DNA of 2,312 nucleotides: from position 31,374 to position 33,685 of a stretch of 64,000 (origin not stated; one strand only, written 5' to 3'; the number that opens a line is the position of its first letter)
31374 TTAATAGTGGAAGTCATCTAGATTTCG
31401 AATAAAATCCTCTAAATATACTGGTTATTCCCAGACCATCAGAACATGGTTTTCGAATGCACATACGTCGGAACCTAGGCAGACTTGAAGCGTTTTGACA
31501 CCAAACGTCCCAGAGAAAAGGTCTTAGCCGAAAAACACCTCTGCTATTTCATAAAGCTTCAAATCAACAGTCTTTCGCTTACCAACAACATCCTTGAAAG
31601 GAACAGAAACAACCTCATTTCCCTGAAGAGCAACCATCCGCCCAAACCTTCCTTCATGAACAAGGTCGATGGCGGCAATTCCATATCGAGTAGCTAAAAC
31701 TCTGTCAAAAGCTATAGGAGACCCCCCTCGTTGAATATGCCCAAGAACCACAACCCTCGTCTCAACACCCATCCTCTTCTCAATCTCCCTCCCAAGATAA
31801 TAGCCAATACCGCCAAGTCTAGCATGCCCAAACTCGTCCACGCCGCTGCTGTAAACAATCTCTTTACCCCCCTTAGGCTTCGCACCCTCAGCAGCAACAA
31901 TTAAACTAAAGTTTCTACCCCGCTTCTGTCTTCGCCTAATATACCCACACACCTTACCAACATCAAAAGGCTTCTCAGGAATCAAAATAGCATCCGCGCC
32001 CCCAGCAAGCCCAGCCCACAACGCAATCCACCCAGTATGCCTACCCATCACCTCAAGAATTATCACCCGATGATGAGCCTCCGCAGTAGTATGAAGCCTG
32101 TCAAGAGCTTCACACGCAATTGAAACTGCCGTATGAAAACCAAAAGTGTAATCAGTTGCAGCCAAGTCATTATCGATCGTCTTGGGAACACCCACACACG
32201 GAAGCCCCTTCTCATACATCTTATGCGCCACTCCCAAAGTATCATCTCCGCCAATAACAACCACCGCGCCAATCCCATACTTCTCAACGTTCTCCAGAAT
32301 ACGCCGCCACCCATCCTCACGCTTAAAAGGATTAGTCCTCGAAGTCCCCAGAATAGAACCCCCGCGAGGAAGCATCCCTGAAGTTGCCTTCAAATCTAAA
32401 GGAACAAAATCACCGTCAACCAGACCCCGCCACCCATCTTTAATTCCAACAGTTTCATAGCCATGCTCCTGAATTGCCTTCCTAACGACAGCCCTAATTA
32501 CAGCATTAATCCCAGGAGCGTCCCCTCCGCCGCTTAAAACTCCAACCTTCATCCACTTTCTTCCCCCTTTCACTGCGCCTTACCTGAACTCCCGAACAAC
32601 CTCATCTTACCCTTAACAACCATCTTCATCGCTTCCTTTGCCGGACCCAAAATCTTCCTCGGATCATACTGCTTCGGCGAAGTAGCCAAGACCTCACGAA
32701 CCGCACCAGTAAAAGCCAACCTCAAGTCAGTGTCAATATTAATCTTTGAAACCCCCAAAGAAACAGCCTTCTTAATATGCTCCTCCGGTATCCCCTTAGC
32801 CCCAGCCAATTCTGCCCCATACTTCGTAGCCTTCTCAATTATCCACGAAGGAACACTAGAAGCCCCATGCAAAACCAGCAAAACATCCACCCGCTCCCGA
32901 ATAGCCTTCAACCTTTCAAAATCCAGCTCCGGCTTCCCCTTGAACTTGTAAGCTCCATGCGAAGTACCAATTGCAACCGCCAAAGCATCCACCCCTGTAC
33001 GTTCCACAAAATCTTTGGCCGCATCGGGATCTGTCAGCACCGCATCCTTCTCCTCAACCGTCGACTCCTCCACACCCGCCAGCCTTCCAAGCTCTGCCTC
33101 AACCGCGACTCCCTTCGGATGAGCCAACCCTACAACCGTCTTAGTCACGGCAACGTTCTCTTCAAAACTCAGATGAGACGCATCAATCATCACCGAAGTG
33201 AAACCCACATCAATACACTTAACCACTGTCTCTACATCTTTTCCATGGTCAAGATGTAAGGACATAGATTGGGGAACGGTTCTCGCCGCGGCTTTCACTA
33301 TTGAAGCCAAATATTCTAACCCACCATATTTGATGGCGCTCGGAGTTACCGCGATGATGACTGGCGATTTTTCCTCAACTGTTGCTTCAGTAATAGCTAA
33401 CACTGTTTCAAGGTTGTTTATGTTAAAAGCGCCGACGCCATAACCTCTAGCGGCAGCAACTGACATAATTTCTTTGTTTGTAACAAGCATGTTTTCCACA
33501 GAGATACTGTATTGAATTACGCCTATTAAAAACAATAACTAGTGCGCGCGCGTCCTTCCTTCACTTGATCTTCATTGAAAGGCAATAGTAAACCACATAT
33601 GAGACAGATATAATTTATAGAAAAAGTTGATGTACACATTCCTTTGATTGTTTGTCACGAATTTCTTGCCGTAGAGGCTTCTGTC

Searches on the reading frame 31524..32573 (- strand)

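Call 27: search_protein_families(library=pfam, proteins=[window:31524-32573:-], max_evalue=0.001)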
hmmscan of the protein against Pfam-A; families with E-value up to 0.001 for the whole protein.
window:31524-32573:- (349 aa): 1 family
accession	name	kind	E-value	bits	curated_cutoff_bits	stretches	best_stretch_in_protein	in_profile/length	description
PF00365.25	PFK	-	2.6e-110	368.6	30.9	1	9-304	1-276/277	Phosphofructokinase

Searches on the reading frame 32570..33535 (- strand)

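Call 27: search_protein_families(library=pfam, proteins=[window:32570-33535:-], max_evalue=0.001)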
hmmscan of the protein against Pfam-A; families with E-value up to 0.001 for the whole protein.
window:32570-33535:- (321 aa): 1 family
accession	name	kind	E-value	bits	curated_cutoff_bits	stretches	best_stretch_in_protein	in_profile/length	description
PF01116.26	F_bP_aldolase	-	3.2e-105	352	25.5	2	19-241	2-224/277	Fructose-bisphosphate aldolase class-II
